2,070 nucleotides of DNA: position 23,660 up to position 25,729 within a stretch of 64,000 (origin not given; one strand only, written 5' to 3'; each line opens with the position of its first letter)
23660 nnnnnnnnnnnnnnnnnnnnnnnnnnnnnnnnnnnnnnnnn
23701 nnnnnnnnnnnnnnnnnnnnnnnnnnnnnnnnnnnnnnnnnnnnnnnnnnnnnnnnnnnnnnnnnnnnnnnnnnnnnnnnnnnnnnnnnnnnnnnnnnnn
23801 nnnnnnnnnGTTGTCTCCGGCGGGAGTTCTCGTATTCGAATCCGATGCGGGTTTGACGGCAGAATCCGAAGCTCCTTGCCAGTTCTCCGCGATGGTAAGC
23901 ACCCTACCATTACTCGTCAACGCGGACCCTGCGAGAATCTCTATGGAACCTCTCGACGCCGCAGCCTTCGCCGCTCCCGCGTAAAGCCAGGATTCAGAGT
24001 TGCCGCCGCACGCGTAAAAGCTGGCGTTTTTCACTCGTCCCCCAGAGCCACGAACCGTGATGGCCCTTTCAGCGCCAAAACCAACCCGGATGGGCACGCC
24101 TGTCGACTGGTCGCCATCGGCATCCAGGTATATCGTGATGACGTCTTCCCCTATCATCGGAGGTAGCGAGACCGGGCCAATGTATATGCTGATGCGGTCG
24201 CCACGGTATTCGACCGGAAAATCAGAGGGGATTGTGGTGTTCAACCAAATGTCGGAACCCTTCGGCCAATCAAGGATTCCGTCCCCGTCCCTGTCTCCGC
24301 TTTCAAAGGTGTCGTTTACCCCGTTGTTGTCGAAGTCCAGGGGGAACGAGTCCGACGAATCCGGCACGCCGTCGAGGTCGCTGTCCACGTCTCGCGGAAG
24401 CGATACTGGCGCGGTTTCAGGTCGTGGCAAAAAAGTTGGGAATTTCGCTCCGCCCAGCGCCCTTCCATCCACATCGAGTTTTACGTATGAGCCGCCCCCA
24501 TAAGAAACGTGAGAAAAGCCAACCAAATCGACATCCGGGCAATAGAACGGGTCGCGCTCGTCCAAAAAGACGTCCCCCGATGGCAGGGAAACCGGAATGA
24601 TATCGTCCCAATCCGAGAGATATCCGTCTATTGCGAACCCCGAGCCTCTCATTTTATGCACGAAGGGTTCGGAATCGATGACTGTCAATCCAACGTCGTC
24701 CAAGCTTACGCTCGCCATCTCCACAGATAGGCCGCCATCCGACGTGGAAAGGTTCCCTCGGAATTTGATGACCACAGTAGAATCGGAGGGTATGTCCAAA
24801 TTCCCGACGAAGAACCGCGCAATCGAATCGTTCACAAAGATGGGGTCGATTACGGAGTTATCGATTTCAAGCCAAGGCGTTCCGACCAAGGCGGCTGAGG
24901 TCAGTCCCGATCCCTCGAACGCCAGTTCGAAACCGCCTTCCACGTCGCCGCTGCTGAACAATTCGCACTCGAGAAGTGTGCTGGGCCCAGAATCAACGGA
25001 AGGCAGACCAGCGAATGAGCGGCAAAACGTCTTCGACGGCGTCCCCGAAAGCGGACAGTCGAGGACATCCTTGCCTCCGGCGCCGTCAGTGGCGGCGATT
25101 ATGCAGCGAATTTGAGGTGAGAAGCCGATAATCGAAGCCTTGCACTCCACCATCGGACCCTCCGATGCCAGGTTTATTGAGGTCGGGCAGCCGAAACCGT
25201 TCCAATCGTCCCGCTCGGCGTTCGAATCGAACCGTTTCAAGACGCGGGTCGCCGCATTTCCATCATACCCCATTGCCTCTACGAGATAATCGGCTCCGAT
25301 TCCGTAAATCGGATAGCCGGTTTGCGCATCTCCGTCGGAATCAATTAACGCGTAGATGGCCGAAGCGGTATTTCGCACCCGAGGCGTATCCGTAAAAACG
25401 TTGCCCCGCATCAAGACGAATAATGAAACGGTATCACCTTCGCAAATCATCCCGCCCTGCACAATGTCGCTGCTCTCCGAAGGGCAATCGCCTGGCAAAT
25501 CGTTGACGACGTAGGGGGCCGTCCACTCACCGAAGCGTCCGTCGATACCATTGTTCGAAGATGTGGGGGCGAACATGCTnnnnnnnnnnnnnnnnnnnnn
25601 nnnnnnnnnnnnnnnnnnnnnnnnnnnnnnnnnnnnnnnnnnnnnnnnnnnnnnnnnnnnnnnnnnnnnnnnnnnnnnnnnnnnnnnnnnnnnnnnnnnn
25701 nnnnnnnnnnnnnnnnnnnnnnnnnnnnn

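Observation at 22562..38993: Tandemly duplicated three-gene module: KaiC-like ATPase, winged-helix regulator and a giant membrane protein, ~16.4 kb on one strand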

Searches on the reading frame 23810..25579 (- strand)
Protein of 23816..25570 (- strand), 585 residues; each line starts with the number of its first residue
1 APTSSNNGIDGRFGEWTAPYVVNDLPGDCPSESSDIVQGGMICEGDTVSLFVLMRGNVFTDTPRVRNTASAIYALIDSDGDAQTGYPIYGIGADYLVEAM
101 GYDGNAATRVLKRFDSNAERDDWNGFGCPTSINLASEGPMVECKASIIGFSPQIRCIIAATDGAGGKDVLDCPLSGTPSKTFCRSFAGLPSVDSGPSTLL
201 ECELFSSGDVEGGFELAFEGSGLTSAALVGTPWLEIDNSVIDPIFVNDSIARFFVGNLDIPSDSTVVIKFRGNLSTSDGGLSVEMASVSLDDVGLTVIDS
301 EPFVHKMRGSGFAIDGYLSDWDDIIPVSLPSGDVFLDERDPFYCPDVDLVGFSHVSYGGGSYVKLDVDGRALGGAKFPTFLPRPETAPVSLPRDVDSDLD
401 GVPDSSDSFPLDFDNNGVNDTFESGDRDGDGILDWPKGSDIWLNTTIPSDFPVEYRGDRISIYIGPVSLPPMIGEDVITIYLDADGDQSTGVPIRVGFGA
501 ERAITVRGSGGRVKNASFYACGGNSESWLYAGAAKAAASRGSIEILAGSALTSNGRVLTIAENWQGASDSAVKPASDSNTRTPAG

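Call 14: search_protein_families(library=pfam, proteins=[window:23816-25570:-], max_evalue=10)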
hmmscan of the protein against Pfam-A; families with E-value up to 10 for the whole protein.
seq(585 aa): 0 families

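Call 64: find_related_loci(query=A5, collection=metagenome_contigs, flank=10000)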
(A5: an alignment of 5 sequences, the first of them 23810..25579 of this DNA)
Query A5 (590 aa) in metagenome_contigs; peptide patterns used: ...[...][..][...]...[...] (x = any residue, [..] = any of these).
321 stretches matched a pattern; 203 encode a relative of the query (tblastn E <= 1e-3); the best 80 are kept; 80 distinct loci.
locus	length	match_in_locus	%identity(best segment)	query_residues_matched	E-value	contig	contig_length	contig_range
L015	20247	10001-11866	30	12-590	3e-57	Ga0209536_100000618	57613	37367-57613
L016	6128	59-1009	35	288-590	9e-38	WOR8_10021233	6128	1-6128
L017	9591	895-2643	26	12-579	8e-35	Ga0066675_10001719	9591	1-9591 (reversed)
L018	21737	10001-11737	29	12-574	3e-49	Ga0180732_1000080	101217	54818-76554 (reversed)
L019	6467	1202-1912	36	313-574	4e-32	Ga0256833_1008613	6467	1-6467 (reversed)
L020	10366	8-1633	26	12-584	6e-32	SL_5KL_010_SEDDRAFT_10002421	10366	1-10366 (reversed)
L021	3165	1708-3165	28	13-483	4e-28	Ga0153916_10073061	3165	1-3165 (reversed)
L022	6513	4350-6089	25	3-547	2e-27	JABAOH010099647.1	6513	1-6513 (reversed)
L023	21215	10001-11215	26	12-516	3e-20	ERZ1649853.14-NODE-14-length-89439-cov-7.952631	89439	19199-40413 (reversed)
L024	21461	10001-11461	28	12-558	1e-19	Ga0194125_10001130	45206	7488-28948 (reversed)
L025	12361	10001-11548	24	12-579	6e-19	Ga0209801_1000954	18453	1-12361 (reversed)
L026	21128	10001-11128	26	12-386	2e-17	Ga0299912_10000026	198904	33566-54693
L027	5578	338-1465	25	12-386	2e-16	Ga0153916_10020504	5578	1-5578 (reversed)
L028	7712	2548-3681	28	12-549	1e-15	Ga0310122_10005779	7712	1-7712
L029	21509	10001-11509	22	12-533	1e-15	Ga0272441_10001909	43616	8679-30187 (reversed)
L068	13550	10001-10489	28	12-171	1e-12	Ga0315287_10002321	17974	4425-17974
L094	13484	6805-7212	30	12-148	7e-11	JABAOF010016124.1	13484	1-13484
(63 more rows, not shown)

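Call 70: search_protein_families(library=pfam, proteins=[L018:1004-2707:+, L068:76-1500:+, L024:4899-6500:+, L021:343-1266:+, L015:6029-6916:+, L015:6920-7624:+, L025:7691-8410:+, L094:3923-4330:+], max_evalue=0.001)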
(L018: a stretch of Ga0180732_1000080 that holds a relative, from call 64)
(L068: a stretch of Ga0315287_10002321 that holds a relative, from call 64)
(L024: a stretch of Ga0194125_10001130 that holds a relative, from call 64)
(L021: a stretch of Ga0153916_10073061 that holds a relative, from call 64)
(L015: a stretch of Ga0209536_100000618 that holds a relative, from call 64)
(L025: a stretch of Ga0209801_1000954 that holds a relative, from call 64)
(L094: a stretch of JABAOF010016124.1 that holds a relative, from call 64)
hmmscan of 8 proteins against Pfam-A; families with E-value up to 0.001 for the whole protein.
L018:1004-2707:+ (568 aa): 3 families
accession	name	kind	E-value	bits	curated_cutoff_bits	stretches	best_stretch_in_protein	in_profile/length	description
PF24336.1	DUF7504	-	1.5e-12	48.8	27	1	30-140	59-176/179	Family of unknown function (DUF7504)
PF06745.19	ATPase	-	7.3e-11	42.3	26.6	1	8-183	61-227/231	KaiC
PF23365.1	DUF7090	-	0.00061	20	27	0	351-402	137-188/192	Family of unknown function (DUF7090)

L068:76-1500:+ (475 aa): 1 family
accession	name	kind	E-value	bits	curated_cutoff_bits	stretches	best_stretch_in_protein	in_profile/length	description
PF05763.18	DUF835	-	6.9e-34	117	33.1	1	39-172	4-135/136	Protein of unknown function (DUF835)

L024:4899-6500:+ (534 aa): 1 family
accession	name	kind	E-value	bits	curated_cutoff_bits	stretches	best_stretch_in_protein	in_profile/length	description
PF05763.18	DUF835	-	2e-34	118.8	33.1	1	26-159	4-135/136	Protein of unknown function (DUF835)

L021:343-1266:+ (308 aa): 3 families
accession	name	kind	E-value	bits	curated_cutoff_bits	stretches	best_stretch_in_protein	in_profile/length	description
PF14417.12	MEDS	-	6.9e-08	32.9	29.8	1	41-138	12-110/161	MEDS: MEthanogen/methylotroph, DcmR Sensory domain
PF06745.19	ATPase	-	2.4e-05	24.3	26.6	1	42-194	32-189/231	KaiC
PF24336.1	DUF7504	-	0.00027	21.9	27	1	103-190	85-177/179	Family of unknown function (DUF7504)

L015:6029-6916:+ (296 aa): 3 families
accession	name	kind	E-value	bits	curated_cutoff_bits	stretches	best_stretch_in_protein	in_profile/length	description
PF06745.19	ATPase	-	5.1e-34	118.1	26.6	1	9-232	2-228/231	KaiC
PF13173.12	AAA_14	-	5e-05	23.7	27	1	27-94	3-69/129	AAA domain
PF13401.12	AAA_22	-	0.00089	20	27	0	26-62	5-41/130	AAA domain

L015:6920-7624:+ (235 aa): 10 families
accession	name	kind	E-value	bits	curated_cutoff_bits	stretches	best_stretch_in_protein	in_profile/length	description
PF13412.12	HTH_24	-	1.3e-16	60.3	21.9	2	34-80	2-48/48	Winged helix-turn-helix DNA-binding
PF12840.13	HTH_20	-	6.8e-12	45.6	27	1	33-82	2-51/51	Helix-turn-helix domain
PF01978.25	TrmB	-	4.1e-08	33.4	25.6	1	116-168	14-65/68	Sugar-specific transcriptional regulator TrmB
PF12802.13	MarR_2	-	1.3e-06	28.9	27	1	115-161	10-57/61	MarR family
PF13545.12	HTH_Crp_2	-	6.8e-06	26.4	27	0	127-158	25-55/70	Crp-like helix-turn-helix domain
PF01022.26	HTH_5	-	1.3e-05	25.4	22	0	35-80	2-46/47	Bacterial regulatory protein, arsR family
PF08279.18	HTH_11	-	6.2e-05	23.2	25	0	117-161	7-51/55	HTH domain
PF01325.25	Fe_dep_repress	-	6.5e-05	23.5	26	0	38-80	11-53/60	Iron dependent repressor, N-terminal DNA binding domain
PF03965.22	Penicillinase_R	-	0.00051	20.8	22.6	0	129-169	26-66/115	Penicillinase repressor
PF25212.1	HVO_A0114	-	0.00056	20.1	27.6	0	114-164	26-76/84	HVO_A0114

L025:7691-8410:+ (240 aa): 6 families
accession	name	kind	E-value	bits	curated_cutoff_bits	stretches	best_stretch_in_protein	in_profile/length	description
PF12802.13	MarR_2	-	1.4e-07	32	27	1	116-167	9-61/61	MarR family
PF13412.12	HTH_24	-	3.2e-07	30.3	21.9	1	116-150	7-41/48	Winged helix-turn-helix DNA-binding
PF01047.28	MarR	-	4.6e-05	23.7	24.6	1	115-163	6-54/59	MarR family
PF09339.16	HTH_IclR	-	0.00018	21.6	22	0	117-156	8-48/52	IclR helix-turn-helix domain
PF13545.12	HTH_Crp_2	-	0.00067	20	27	0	127-158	23-54/70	Crp-like helix-turn-helix domain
PF24266.1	HTH_HVO_0163_N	-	0.00072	20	31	0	113-139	3-29/70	HVO_0163, N-terminal HTH domain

L094:3923-4330:+ (136 aa): 0 families

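Call 99: predict_structure(alignment_id=A6)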
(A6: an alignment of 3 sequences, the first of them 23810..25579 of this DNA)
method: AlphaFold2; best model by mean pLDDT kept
length: 590 residues; sequences in the alignment: 3
mean_pLDDT: 36.5   pTM: 0.31
mean pLDDT of the five models: 36.5, 33.4, 32.8, 32.2, 29.3
residues with pLDDT >= 90: 0; 70-90: 5; 50-70: 91; < 50: 494
segments of 3 or more residues with pLDDT < 50: 1-37, 41-43, 58-73, 104-112, 123-128, 130-142, 166-235, 241-255, 257-262, 266-268, 273-482, 485-503, 507-590
pLDDT, mean of each block of 10 residues (from residue 1): 22 29 29 44 53 55 38 59 65 64 47 57 49 43 55 57 46 32 29 27 41 45 42 48 41 44 49 44 36 32 27 22 21 22 24 29 29 29 21 26 35 25 26 26 25 25 30 34 45 40 47 41 34 23 28 28 26 22 23
secondary structure, 60 per line:
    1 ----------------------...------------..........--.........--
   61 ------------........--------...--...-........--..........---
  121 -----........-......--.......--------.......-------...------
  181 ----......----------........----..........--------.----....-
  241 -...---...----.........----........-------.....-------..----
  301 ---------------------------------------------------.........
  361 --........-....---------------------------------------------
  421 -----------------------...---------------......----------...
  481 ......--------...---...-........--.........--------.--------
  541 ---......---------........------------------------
elements in order: E23-25 E38-47 E50-58 E73-80 E89-91 E94-96 E98-105 E108-117 E129-133 E135-140 E143-149 E158-164 E185-190 E201-208 E213-222 E236-239 E242-244 E248-250 E255-263 E268-275 E283-287 E352-360 E363-370 H372-375 E444-446 E462-467 E478-486 E495-497 E501-503 E505-512 E515-523 E544-549 E559-566
